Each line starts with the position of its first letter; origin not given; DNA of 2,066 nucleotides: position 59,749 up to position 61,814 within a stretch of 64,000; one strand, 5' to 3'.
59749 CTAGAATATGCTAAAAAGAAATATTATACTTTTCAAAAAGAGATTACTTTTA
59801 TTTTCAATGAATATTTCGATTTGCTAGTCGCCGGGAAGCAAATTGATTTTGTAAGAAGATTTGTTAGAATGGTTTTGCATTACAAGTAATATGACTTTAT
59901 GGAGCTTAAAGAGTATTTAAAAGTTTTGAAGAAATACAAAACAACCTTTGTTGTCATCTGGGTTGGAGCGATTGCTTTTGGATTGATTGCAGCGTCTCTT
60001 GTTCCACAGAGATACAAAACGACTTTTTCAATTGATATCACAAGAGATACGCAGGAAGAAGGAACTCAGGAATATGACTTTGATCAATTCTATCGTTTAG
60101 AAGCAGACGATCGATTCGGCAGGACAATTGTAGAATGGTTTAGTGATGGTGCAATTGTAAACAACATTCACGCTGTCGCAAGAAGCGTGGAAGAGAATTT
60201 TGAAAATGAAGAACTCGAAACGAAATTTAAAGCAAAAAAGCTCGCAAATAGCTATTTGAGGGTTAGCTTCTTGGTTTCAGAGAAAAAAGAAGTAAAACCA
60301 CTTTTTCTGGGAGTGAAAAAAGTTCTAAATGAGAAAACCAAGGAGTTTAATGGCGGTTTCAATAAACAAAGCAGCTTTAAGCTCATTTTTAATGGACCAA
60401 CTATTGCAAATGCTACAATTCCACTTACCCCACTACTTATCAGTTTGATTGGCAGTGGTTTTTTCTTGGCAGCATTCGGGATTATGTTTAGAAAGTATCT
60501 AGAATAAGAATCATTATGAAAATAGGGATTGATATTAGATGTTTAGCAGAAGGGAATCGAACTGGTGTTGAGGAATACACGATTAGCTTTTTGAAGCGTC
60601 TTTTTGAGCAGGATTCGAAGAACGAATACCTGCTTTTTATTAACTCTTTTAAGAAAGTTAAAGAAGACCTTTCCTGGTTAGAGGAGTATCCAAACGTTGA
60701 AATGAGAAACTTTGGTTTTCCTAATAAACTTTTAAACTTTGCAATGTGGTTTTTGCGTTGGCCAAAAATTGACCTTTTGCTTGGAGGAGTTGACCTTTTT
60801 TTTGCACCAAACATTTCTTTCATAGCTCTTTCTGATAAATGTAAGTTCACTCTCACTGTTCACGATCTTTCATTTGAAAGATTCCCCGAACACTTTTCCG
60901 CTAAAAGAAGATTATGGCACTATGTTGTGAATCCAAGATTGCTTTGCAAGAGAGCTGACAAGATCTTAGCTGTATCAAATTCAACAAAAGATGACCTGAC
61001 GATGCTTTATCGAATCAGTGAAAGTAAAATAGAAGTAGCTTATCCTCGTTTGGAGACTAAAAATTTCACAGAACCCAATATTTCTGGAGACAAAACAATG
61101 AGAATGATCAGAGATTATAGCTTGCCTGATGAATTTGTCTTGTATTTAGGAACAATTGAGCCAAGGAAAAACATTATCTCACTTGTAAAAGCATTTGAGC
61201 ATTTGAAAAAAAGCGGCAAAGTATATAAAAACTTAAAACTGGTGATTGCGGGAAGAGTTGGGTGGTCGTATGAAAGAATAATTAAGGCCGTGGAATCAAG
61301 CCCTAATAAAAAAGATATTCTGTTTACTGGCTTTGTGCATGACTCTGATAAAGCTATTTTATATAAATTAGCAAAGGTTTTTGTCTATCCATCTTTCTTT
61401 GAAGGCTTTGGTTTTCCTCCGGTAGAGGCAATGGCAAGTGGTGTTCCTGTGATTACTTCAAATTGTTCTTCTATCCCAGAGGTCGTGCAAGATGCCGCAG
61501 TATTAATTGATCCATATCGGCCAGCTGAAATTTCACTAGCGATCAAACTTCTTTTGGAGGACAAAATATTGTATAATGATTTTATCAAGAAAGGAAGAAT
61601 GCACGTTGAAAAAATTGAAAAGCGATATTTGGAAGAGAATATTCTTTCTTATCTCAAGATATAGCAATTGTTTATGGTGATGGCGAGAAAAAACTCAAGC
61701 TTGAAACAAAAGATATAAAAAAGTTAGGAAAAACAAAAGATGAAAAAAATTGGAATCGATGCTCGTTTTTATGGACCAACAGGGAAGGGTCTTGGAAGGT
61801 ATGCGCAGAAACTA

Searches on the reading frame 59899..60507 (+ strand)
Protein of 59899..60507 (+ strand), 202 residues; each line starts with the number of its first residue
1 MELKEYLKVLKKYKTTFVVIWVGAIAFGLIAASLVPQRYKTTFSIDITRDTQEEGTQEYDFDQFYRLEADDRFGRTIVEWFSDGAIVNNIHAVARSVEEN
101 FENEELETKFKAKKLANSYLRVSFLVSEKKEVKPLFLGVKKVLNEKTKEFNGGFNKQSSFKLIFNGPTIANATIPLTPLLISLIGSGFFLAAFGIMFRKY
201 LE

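Call 5: search_protein_families(library=pfam, proteins=[window:59899-60507:+], max_evalue=1)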
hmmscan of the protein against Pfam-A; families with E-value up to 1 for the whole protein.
window:59899-60507:+ (202 aa): 2 families
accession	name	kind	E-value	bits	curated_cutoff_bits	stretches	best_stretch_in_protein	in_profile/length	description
PF02706.20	Wzz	-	4.9e-05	24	25.5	1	2-54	4-56/91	Chain length determinant protein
PF06787.16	HcgF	-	0.03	14.6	25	1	78-135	7-61/163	FeGP cofactor biosynthesis protein HcgF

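Call 32: find_related_loci(query=A1, collection=metagenome_contigs, flank=6000)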
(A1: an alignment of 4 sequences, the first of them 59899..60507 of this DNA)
Query A1 (202 aa) in metagenome_contigs; peptide patterns used: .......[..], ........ (x = any residue, [..] = any of these).
311 stretches matched a pattern; 23 encode a relative of the query (tblastn E <= 1e-3); 23 distinct loci.
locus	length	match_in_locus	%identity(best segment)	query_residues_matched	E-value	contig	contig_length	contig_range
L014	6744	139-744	63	1-202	4e-87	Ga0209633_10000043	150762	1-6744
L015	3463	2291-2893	35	1-202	8e-33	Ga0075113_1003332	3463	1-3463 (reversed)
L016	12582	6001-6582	31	1-202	3e-32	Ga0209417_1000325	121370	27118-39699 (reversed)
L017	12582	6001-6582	31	1-202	3e-32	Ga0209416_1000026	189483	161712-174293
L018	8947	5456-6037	31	1-202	3e-32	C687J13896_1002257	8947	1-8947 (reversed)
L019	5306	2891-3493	34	1-202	3e-31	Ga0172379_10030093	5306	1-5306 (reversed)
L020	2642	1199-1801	29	1-202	8e-30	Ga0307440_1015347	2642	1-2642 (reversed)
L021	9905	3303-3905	26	1-202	4e-27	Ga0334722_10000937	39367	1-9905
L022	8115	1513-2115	29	1-202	1e-24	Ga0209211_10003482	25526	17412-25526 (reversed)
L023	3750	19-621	27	1-202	8e-25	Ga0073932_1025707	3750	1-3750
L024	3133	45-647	27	1-202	8e-25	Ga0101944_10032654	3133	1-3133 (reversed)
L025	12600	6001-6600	28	1-201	7e-24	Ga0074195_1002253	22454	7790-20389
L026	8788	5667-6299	30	1-202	7e-22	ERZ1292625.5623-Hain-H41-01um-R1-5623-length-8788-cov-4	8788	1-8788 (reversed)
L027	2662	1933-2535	27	1-202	2e-21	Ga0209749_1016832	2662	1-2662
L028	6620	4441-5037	31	1-200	9e-21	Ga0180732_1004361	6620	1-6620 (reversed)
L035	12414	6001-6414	27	1-152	2e-6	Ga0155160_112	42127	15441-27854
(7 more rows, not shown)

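Call 65: search_protein_families(library=pfam, proteins=[L019:1759-2865:+, L019:327-1742:+, L016:4152-5831:+, L028:3954-4379:+, L028:2456-3862:+, L035:5572-5988:+, L035:4310-5575:+, L022:164-1345:+, L020:31-1044:+, L026:4345-5643:+], max_evalue=0.01)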
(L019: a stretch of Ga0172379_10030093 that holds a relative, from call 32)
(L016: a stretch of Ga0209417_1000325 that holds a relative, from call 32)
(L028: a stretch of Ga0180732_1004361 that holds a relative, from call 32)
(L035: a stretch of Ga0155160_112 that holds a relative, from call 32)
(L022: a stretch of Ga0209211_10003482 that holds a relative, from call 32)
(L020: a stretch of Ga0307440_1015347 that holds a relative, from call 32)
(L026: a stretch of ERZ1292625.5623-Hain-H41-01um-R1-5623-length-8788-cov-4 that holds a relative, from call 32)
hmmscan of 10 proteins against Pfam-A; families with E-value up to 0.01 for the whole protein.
L019:1759-2865:+ (368 aa): 4 families
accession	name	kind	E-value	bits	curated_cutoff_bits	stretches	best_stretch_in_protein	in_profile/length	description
PF00534.26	Glycos_transf_1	-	3.2e-27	95.6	26.4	1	194-341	11-170/172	Glycosyl transferases group 1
PF13692.12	Glyco_trans_1_4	-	5e-24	85.6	27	1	200-325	3-138/142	Glycosyl transferases group 1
PF13524.12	Glyco_trans_1_2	-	2.4e-06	28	25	1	217-341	6-126/144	Glycosyl transferase-like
PF13439.12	Glyco_transf_4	-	9e-06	26.3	28.5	1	60-188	48-168/170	Glycosyltransferase Family 4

L019:327-1742:+ (471 aa): 2 families
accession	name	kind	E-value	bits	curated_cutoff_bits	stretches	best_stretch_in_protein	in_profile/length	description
PF02397.22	Bac_transf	-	1.9e-58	197.4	27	1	265-465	1-178/179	Bacterial sugar transferase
PF13727.12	CoA_binding_3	-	9.8e-09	35.9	25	1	69-184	3-113/175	CoA-binding domain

L016:4152-5831:+ (559 aa): 0 families

L028:3954-4379:+ (141 aa): 2 families
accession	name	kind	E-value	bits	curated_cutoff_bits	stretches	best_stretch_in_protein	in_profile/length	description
PF13456.12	RVT_3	-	7.7e-23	81.2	21.6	1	8-134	2-122/123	Reverse transcriptase-like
PF00075.30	RNase_H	-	9.2e-11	42.5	25.8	1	3-134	3-138/141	RNase H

L028:2456-3862:+ (468 aa): 2 families
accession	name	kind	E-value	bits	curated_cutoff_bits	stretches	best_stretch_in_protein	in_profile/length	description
PF01547.30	SBP_bac_1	-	2.2e-29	103.9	26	1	56-350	9-277/307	Bacterial extracellular solute-binding protein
PF13416.11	SBP_bac_8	-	6.9e-24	85.5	27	1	71-404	6-267/279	Bacterial extracellular solute-binding protein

L035:5572-5988:+ (138 aa): 2 families
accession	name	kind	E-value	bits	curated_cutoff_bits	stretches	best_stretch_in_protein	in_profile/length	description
PF13456.12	RVT_3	-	3.2e-14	53.4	21.6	1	8-129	2-123/123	Reverse transcriptase-like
PF00075.30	RNase_H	-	8.5e-13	49.1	25.8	1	4-102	4-99/141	RNase H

L035:4310-5575:+ (421 aa): 2 families
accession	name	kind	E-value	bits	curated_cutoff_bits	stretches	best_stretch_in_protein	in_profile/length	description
PF01943.22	Polysacc_synt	-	1.9e-24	87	28.2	1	8-278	4-271/274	Polysaccharide biosynthesis protein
PF13440.11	Polysacc_synt_3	-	9.2e-13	48.5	23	1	29-264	1-226/293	Polysaccharide biosynthesis protein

L022:164-1345:+ (393 aa): 4 families
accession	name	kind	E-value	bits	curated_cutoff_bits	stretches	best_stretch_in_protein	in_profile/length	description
PF00534.26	Glycos_transf_1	-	1.8e-29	102.9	26.4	1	221-369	11-171/172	Glycosyl transferases group 1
PF13692.12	Glyco_trans_1_4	-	2.3e-25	89.9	27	1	228-353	4-139/142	Glycosyl transferases group 1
PF13439.12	Glyco_transf_4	-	2e-10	41.4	28.5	1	77-217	38-170/170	Glycosyltransferase Family 4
PF13524.12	Glyco_trans_1_2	-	2.3e-06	28.1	25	1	245-374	7-129/144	Glycosyl transferase-like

L020:31-1044:+ (337 aa): 5 families
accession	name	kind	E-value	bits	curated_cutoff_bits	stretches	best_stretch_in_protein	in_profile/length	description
PF00534.26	Glycos_transf_1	-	6.1e-28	97.9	26.4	1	158-290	8-153/172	Glycosyl transferases group 1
PF13692.12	Glyco_trans_1_4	-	2.4e-23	83.4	27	1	165-290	2-137/142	Glycosyl transferases group 1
PF13439.12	Glyco_transf_4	-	9e-07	29.5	28.5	1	28-155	50-169/170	Glycosyltransferase Family 4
PF13524.12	Glyco_trans_1_2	-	4.7e-05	23.8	25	1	183-290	6-109/144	Glycosyl transferase-like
PF20706.3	GT4-conflict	-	0.0015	18.1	26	1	158-258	191-310/385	Family 4 Glycosyltransferase in conflict systems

L026:4345-5643:+ (432 aa): 4 families
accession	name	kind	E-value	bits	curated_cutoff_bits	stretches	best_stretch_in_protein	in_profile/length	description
PF00534.26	Glycos_transf_1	-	1.2e-26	93.7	26.4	1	257-402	14-171/172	Glycosyl transferases group 1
PF13692.12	Glyco_trans_1_4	-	3e-24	86.3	27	1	260-385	3-138/142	Glycosyl transferases group 1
PF13439.12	Glyco_transf_4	-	1.2e-09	38.9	28.5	1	60-235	2-169/170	Glycosyltransferase Family 4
PF13524.12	Glyco_trans_1_2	-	0.0014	19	25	1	276-392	5-117/144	Glycosyl transferase-like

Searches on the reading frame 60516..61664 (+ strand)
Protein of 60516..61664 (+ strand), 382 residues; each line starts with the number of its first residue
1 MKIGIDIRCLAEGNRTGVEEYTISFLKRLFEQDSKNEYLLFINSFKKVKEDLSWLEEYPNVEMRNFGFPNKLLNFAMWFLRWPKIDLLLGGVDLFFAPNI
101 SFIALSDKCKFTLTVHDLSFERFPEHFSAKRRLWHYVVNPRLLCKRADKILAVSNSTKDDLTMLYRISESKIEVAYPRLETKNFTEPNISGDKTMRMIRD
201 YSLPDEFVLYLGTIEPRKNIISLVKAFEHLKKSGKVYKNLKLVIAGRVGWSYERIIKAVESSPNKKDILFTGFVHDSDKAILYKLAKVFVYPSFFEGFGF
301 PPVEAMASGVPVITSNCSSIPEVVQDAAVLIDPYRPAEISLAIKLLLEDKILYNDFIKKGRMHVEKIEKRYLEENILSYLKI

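Call 5: search_protein_families(library=pfam, proteins=[window:60516-61664:+], max_evalue=1)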
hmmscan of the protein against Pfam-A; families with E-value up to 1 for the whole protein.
window:60516-61664:+ (382 aa): 7 families
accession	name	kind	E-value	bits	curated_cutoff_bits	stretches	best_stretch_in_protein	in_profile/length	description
PF00534.26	Glycos_transf_1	-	1.1e-38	132.9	26.4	1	205-361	15-170/172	Glycosyl transferases group 1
PF13692.12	Glyco_trans_1_4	-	4.4e-27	95.5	27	1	208-349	4-142/142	Glycosyl transferases group 1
PF13439.12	Glyco_transf_4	-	2.5e-10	41.1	28.5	1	17-177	3-164/170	Glycosyltransferase Family 4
PF20706.3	GT4-conflict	-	4.5e-09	36.2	26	1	202-324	194-320/385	Family 4 Glycosyltransferase in conflict systems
PF05693.19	Glycogen_syn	-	0.013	14.5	27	1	288-325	472-509/639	Glycogen synthase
PF13524.12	Glyco_trans_1_2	-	0.019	15.4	25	1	238-365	13-130/144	Glycosyl transferase-like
PF13579.12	Glyco_trans_4_4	-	0.065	14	29.7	1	83-174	70-154/158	Glycosyl transferase 4-like domain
